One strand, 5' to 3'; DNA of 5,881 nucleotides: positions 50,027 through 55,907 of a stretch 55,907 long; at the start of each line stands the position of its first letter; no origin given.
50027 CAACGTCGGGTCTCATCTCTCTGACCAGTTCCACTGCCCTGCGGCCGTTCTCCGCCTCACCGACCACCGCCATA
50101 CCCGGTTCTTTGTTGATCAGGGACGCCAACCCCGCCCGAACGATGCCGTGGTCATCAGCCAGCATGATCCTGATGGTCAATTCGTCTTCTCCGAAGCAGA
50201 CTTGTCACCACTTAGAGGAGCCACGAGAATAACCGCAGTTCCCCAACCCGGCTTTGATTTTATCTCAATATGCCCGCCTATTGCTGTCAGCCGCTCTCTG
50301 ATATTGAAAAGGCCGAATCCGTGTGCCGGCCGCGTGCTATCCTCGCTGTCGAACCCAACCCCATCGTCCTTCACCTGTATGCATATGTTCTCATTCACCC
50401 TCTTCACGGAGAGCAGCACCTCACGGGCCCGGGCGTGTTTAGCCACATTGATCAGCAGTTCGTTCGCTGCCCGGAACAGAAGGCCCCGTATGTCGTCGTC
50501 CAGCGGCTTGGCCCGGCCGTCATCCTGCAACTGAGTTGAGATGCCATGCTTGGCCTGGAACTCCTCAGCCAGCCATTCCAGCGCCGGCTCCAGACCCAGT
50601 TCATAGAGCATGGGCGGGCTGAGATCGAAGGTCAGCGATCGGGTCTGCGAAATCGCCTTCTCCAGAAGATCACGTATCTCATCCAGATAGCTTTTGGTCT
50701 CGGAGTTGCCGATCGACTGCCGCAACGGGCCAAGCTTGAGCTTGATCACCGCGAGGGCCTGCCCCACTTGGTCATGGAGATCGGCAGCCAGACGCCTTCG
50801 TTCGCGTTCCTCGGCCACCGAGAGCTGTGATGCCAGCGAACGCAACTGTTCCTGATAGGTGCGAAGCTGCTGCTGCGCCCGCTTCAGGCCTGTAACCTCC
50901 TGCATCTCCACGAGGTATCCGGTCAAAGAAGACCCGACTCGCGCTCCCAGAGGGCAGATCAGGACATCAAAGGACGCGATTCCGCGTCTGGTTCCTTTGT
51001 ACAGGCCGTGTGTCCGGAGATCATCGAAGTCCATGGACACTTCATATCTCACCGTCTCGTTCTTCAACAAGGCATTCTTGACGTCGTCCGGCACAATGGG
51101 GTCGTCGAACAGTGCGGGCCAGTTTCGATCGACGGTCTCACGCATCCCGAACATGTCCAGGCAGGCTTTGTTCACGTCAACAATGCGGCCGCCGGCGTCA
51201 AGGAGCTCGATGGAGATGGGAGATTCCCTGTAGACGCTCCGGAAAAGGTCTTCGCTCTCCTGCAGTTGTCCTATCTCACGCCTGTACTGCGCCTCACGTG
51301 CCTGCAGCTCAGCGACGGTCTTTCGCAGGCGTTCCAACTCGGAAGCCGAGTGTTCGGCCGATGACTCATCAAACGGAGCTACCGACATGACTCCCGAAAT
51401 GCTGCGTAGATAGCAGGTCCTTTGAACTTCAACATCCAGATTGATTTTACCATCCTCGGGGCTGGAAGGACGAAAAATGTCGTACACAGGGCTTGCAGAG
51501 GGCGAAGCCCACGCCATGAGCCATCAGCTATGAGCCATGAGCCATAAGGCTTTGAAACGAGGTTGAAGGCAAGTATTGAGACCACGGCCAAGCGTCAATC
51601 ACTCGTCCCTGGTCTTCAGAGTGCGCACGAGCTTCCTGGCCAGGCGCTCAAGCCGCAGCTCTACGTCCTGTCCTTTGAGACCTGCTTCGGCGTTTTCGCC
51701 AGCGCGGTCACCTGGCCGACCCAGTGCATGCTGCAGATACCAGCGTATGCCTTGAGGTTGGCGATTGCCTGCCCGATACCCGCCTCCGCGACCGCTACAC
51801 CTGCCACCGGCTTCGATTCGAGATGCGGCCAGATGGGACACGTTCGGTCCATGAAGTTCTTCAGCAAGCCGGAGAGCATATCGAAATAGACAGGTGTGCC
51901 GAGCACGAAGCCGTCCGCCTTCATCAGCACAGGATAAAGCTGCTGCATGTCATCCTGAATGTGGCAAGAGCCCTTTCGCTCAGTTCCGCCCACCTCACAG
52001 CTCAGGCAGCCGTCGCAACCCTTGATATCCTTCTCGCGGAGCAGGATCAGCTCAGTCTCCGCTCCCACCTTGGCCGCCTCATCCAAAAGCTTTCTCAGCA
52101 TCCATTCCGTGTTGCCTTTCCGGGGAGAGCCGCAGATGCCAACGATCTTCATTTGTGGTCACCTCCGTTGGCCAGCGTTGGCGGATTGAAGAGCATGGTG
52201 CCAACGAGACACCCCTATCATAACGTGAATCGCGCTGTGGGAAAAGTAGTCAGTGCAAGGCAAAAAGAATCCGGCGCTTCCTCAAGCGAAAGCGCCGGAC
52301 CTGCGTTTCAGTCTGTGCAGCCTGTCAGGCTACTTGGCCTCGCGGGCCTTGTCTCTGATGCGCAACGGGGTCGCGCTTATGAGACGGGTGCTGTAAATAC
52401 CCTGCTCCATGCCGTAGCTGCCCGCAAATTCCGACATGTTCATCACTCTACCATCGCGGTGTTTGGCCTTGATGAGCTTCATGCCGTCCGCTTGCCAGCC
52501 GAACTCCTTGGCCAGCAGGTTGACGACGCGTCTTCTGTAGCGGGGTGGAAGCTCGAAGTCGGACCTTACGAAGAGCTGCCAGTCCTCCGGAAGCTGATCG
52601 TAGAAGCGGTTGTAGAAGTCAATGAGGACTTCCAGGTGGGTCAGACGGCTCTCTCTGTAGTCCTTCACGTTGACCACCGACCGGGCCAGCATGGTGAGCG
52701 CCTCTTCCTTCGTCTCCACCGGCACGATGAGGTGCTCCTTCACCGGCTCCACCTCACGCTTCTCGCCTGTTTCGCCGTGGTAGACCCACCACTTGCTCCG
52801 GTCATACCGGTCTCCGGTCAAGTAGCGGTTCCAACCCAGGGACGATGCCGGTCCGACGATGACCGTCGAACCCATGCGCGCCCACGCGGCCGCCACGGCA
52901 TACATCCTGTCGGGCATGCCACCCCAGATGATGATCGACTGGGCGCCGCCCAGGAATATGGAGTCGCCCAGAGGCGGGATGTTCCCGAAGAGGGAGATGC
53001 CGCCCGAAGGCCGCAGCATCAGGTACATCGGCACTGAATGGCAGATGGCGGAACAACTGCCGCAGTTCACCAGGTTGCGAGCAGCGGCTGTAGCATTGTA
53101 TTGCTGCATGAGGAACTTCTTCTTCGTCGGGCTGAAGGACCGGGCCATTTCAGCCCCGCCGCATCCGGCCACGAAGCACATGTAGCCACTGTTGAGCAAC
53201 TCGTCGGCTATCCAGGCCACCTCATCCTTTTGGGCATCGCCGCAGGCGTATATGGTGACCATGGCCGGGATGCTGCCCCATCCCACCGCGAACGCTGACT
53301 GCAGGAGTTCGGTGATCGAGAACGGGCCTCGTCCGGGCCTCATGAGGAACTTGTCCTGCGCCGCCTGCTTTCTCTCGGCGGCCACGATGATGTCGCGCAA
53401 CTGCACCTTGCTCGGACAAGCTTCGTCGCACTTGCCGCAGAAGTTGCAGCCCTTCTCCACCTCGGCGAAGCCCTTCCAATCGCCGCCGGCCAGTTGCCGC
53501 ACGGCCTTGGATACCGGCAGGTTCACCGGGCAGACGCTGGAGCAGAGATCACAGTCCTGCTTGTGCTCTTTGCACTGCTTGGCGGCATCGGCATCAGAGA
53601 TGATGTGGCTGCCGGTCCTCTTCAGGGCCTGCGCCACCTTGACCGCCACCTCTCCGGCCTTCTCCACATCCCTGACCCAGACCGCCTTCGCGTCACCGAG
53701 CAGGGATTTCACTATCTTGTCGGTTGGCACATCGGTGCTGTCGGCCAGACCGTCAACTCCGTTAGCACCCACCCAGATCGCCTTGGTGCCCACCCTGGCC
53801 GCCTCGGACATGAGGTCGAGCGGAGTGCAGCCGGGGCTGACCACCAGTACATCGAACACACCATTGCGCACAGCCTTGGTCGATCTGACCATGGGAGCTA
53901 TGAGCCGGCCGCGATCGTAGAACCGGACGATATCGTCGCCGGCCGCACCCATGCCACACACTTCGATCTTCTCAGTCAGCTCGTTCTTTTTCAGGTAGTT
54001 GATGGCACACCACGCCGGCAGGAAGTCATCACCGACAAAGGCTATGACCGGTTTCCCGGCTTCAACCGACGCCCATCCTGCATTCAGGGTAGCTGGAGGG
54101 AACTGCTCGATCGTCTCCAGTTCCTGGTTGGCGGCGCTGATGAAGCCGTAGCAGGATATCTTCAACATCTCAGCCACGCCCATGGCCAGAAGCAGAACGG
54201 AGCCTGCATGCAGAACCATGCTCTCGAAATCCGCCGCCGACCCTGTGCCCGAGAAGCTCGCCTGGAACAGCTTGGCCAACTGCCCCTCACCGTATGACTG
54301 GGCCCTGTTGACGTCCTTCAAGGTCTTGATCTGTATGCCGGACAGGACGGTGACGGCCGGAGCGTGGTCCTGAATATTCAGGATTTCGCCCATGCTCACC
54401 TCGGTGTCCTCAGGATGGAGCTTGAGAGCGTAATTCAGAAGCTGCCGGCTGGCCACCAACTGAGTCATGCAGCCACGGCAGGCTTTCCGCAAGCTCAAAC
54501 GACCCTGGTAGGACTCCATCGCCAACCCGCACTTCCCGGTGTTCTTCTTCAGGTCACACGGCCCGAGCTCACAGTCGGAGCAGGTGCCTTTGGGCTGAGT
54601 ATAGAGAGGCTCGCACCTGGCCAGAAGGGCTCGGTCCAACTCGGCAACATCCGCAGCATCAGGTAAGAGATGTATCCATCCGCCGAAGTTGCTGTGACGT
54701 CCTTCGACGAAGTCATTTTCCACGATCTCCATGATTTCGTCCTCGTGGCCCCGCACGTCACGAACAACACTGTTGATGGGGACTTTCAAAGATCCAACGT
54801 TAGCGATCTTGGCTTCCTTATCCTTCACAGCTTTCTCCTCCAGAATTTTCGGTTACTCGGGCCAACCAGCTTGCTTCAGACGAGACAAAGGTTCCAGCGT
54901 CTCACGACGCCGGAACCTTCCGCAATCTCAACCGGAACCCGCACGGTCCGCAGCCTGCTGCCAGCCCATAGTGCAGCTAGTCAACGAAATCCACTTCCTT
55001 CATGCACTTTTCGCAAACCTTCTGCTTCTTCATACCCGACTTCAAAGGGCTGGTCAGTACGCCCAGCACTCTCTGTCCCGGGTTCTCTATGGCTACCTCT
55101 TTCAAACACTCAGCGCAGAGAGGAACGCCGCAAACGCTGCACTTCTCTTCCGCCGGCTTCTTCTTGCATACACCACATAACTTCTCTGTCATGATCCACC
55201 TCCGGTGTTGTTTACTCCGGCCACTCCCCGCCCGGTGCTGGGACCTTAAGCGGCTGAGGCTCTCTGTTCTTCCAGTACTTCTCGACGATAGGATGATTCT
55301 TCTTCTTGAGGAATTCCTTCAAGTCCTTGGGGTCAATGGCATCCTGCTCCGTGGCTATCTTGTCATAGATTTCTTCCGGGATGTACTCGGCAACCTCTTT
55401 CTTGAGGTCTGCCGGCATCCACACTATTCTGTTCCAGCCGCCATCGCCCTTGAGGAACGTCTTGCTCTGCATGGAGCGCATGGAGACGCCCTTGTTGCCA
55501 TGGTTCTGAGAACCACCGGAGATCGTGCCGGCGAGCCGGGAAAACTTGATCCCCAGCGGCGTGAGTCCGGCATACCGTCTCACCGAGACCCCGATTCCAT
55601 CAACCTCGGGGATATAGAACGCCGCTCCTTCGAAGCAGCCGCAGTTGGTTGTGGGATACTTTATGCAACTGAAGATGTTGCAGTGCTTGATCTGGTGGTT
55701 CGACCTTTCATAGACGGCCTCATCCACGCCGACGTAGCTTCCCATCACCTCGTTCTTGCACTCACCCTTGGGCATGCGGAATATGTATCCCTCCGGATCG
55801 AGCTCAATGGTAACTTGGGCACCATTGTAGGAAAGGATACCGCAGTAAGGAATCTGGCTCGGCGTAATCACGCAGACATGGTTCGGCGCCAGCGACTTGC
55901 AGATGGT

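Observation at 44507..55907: Two diverged paralogous archaeal-type CODH/ACS modules (cdhC - small Zn-ribbon ORF - cdhA) in a bacterial genome; no epsilon, gamma or delta subunits in view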

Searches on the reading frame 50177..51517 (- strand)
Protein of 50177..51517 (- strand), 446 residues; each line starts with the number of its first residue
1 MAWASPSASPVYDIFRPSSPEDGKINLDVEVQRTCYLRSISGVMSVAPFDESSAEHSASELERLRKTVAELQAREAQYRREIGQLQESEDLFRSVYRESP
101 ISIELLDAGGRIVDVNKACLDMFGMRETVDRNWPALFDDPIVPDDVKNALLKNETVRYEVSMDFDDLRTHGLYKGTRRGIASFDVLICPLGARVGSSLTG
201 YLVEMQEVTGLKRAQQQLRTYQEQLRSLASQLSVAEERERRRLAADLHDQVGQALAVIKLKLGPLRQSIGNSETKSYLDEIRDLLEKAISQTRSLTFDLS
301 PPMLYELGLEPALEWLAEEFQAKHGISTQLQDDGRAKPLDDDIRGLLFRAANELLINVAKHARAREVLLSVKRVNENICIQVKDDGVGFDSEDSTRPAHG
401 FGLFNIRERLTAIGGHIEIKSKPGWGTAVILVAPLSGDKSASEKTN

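Call 57: search_protein_families(library=ncbifam, proteins=[window:50177-51517:-], max_evalue=0.001)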
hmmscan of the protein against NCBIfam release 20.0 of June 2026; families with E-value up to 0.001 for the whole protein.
window:50177-51517:- (446 aa): 20 families
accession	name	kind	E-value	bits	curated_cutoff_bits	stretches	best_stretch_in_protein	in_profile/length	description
NF052443.1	SensHisKinMctS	equivalog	1.7e-38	132.2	700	1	217-441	228-454/457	two-component system sensor histidine kinase MctS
NF008649.0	PRK11644.1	equivalog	4.3e-36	124.7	408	1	196-431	261-494/499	signal transduction histidine-protein kinase/phosphatase UhpB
NF052531.1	Strep_LiaS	equivalog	3.4e-27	95.6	450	1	222-435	111-327/328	envelope stress sensor histidine kinase LiaS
NF007896.0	PRK10600.1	equivalog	3e-25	88.9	578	1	229-431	382-581/598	nitrate/nitrite two-component system sensor histidine kinase NarX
NF008184.0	PRK10935.1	equivalog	1.9e-23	82.9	553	1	223-434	349-558/565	nitrate/nitrite two-component system sensor histidine kinase NarQ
NF047786.1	his_kin_MadS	equivalog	7.2e-22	78.1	500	1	209-423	202-423/434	MadS family sensor histidine kinase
NF047322.1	HK_morpho_MacS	equivalog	2.8e-14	53.1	300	1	216-432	161-365/367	MacS family sensor histidine kinase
NF046044.1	PnpS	equivalog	6.5e-10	38.6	400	0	51-166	19-133/390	two-component system histidine kinase PnpS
NF008468.0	PRK11360.1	equivalog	3.4e-08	32.3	646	1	353-439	513-612/616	two-component system sensor histidine kinase AtoS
TIGR00229.1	sensory_box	domain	7.8e-07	29.3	22.9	1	86-136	1-53/126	PAS domain S-box protein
NF011874.0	PRK15347.1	equivalog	1.3e-06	26.8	852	1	354-437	521-616/921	two component system sensor kinase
NF041832.1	near_NosP_CTERM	subfamily_domain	2e-06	27.1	400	1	296-394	70-168/370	NahK/ErcS family hybrid sensor histidine kinase/response regulator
NF047874.1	MASE3_PAS_HK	subfamily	3.4e-06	26.1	560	0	355-393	528-567/655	MASE3 domain-containing sensor histidine kinase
NF040691.1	MtrAB_MtrB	equivalog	7.3e-06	25.3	450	1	319-396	361-437/507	MtrAB system histidine kinase MtrB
TIGR02916.1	PEP_his_kin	equivalog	1e-05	24.3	300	1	365-434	599-679/679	XrtA/PEP-CTERM system histidine kinase PrsK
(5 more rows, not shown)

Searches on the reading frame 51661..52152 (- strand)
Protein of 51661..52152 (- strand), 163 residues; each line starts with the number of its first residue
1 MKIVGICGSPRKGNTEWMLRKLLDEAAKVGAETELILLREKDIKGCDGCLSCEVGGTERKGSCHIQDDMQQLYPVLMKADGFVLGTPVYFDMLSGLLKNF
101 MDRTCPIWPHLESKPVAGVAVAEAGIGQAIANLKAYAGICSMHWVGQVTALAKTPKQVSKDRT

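Call 25: search_protein_families(library=pfam, proteins=[window:51661-52152:-], max_evalue=0.01)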
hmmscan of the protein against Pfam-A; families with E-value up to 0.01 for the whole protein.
window:51661-52152:- (163 aa): 2 families
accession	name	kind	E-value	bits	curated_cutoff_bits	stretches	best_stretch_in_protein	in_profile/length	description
PF03358.20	FMN_red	-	6.4e-28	97.7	24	1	1-151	1-147/152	NADPH-dependent FMN reductase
PF02525.22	Flavodoxin_2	-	9.7e-07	29.1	27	1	1-104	1-103/198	Flavodoxin-like fold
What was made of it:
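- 51661..52152 (-): FMN-reductase/flavodoxin-fold protein (163 aa) downstream of module 2. A recurrent neighbour. Call 25 (PF03358).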

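Call 57: search_protein_families(library=ncbifam, proteins=[window:51661-52152:-], max_evalue=0.001)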
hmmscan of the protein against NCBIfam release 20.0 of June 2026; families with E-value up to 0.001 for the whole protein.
window:51661-52152:- (163 aa): 3 families
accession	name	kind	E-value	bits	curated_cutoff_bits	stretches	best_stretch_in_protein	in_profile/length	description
TIGR03567.1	FMN_reduc_SsuE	equivalog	1.9e-05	24.7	164.05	1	67-102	54-89/171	NADPH-dependent FMN reductase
NF002999.0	PRK03767.1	equivalog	9.7e-05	22.3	141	1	75-110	66-101/200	NAD(P)H:quinone oxidoreductase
NF007859.0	PRK10569.1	equivalog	0.00036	20.3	225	0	68-102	56-90/191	NADPH-dependent FMN reductase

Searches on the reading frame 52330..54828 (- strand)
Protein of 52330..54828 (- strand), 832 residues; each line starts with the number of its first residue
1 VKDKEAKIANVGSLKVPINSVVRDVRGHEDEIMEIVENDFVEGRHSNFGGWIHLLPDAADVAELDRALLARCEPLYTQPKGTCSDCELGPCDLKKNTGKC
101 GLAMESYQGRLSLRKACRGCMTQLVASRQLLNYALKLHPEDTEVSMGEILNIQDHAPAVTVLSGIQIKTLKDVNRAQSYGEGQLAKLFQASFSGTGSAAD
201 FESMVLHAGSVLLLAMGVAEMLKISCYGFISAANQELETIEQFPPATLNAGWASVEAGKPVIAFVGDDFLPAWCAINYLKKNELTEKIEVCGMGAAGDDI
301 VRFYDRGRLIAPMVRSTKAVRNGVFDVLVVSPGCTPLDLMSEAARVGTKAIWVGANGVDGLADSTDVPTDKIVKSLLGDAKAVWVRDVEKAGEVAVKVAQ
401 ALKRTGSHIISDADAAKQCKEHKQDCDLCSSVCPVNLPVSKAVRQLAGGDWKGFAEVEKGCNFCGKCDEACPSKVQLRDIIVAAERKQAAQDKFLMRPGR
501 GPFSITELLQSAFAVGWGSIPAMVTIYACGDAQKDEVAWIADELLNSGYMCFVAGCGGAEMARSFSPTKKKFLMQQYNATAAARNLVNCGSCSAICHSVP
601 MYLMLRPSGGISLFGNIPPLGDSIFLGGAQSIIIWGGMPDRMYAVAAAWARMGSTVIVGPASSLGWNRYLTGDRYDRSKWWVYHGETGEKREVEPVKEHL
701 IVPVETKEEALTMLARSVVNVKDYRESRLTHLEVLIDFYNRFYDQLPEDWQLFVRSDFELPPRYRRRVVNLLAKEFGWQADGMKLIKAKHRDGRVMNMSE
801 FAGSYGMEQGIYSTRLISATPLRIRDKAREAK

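Call 3: search_protein_families(library=pfam, proteins=[window:52330-54828:-], max_evalue=0.01)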
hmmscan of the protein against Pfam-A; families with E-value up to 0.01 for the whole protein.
window:52330-54828:- (832 aa): 5 families
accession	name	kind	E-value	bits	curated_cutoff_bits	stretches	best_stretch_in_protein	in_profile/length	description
PF03063.25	Prismane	-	2.5e-10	40.1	27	1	180-600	139-432/513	Prismane/CO dehydrogenase family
PF13187.11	Fer4_9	-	0.00011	22.6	27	1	425-474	4-50/52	4Fe-4S dicluster domain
PF13484.11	Fer4_16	-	0.00028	22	30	0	414-436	44-66/66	4Fe-4S double cluster binding domain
PF12838.12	Fer4_7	-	0.00081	20.3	27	1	425-475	4-52/52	4Fe-4S dicluster domain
PF13183.11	Fer4_8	-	0.0012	19.8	27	1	425-475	7-68/68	4Fe-4S dicluster domain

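Call 4: search_protein_families(library=ncbifam, proteins=[window:52330-54828:-], max_evalue=0.01)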
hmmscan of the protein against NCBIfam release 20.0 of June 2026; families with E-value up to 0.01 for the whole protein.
window:52330-54828:- (832 aa): 15 families
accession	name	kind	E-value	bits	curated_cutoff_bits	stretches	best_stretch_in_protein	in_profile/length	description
TIGR00314.1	cdhA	equivalog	3.3e-127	425.3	781.3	1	55-784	38-765/784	CO dehydrogenase/acetyl-CoA synthase complex subunit alpha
NF004536.0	PRK05888.1-1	equivalog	2e-07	30.5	212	1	404-487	43-126/180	NADH-quinone oxidoreductase subunit NuoI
TIGR01971.1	NuoI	subfamily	2.8e-05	23.7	113.05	1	423-474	44-96/121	NADH-quinone oxidoreductase, chain I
TIGR00273.1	TIGR00273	equivalog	6e-05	22.1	444.8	1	452-489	336-373/432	LutB/LldF family L-lactate oxidation iron-sulfur protein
TIGR01945.1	rnfC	subfamily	0.00015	20.5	245.95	1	409-485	350-428/435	RnfABCDGE type electron transport complex subunit C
TIGR03315.1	Se_ygfK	equivalog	0.00018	19.1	835.3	1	395-474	854-936/1012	putative selenate reductase subunit YgfK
NF045663.1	diclust_near_Sec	equivalog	0.00035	18.8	530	1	460-493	354-387/759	pyridine nucleotide-disulfide oxidoreductase/dicluster-binding protein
NF006076.0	PRK08222.1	equivalog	0.00065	19.6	270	1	416-475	37-89/181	hydrogenase 4 subunit H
TIGR00403.1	ndhI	equivalog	0.00065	19.3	302.35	1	425-475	66-118/183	NAD(P)H-quinone oxidoreductase subunit I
NF041837.1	rnfC_Methano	equivalog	0.00066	18.6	650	1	413-486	350-424/438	Rnf electron transport complex subunit RnfC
TIGR03379.1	glycerol3P_GlpC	equivalog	0.00092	18.1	279.9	1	452-491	45-84/397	anaerobic glycerol-3-phosphate dehydrogenase subunit GlpC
NF042909.1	FMH_DH_FwdF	exception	0.0024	17.1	375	1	418-475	258-310/336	tungsten-dependent formylmethanofuran dehydrogenase subunit FwdF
NF008369.0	PRK11168.1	equivalog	0.0041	16.1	278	0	456-493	55-92/401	anaerobic glycerol-3-phosphate dehydrogenase subunit C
NF004538.0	PRK05888.1-4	equivalog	0.0074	15.9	135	1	421-478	61-119/162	NADH-quinone oxidoreductase subunit NuoI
TIGR00402.1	napF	equivalog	0.0097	15.9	102.2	1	423-475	37-83/149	ferredoxin-type protein NapF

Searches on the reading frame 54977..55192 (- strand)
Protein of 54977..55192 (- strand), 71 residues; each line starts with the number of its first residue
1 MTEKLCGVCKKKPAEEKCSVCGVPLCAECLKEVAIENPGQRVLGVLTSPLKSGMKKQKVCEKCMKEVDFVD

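Call 3: search_protein_families(library=pfam, proteins=[window:54977-55192:-], max_evalue=0.01)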
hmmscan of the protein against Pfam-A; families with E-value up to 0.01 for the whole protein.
window:54977-55192:- (71 aa): 5 families
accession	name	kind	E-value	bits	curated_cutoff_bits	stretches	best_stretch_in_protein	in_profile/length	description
PF00643.29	zf-B_box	-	2.4e-05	24.8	24.1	1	3-31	3-31/42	B-box zinc finger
PF22586.1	ANCHR-like_BBOX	-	8.2e-05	23.1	27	1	5-33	1-28/39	ANCHR-like B-box zinc-binding domain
PF01363.27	FYVE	-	0.0009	19.7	27.8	1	6-67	11-65/67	FYVE zinc finger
PF04438.22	zf-HIT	-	0.0027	17.8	24.7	1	3-27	2-25/30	HIT zinc finger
PF18912.6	DZR_2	-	0.0029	17.8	27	0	25-64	23-56/56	Double zinc ribbon domain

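Call 4: search_protein_families(library=ncbifam, proteins=[window:54977-55192:-], max_evalue=0.01)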
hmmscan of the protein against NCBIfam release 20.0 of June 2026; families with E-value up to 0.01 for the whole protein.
window:54977-55192:- (71 aa): 0 families

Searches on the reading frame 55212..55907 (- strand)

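Call 3: search_protein_families(library=pfam, proteins=[window:55212-55907:-], max_evalue=0.01)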
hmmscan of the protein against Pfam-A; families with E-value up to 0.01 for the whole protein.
window:55212-55907:- (231 aa): 1 family
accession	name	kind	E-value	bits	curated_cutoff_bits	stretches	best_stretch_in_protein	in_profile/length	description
PF19436.4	ACS_CODH_B_C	-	1.5e-59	201.9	25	1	1-209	23-240/245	ACS/CODH beta subunit C-terminal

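Call 4: search_protein_families(library=ncbifam, proteins=[window:55212-55907:-], max_evalue=0.01)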
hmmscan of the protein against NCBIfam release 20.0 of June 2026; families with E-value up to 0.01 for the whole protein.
window:55212-55907:- (231 aa): 4 families
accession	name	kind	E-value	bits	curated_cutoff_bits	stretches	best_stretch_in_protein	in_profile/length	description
NF003379.0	PRK04456.1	domain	1.2e-85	287.9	372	1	1-216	192-407/464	acetyl-CoA decarbonylase/synthase complex subunit beta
TIGR00316.1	cdhC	equivalog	3.4e-81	273.4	355.95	1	1-213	189-401/460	CO dehydrogenase/CO-methylating acetyl-CoA synthase complex subunit beta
NF007078.0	PRK09529.1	subfamily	2.1e-75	254.3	809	1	1-210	489-706/710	bifunctional acetyl-CoA decarbonylase/synthase complex subunit alpha/beta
NF040764.1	CODH_ACS_al_bet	equivalog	9.1e-73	245.6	800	1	1-209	484-700/705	acetyl-CoA decarbonylase/synthase complex subunit alpha/beta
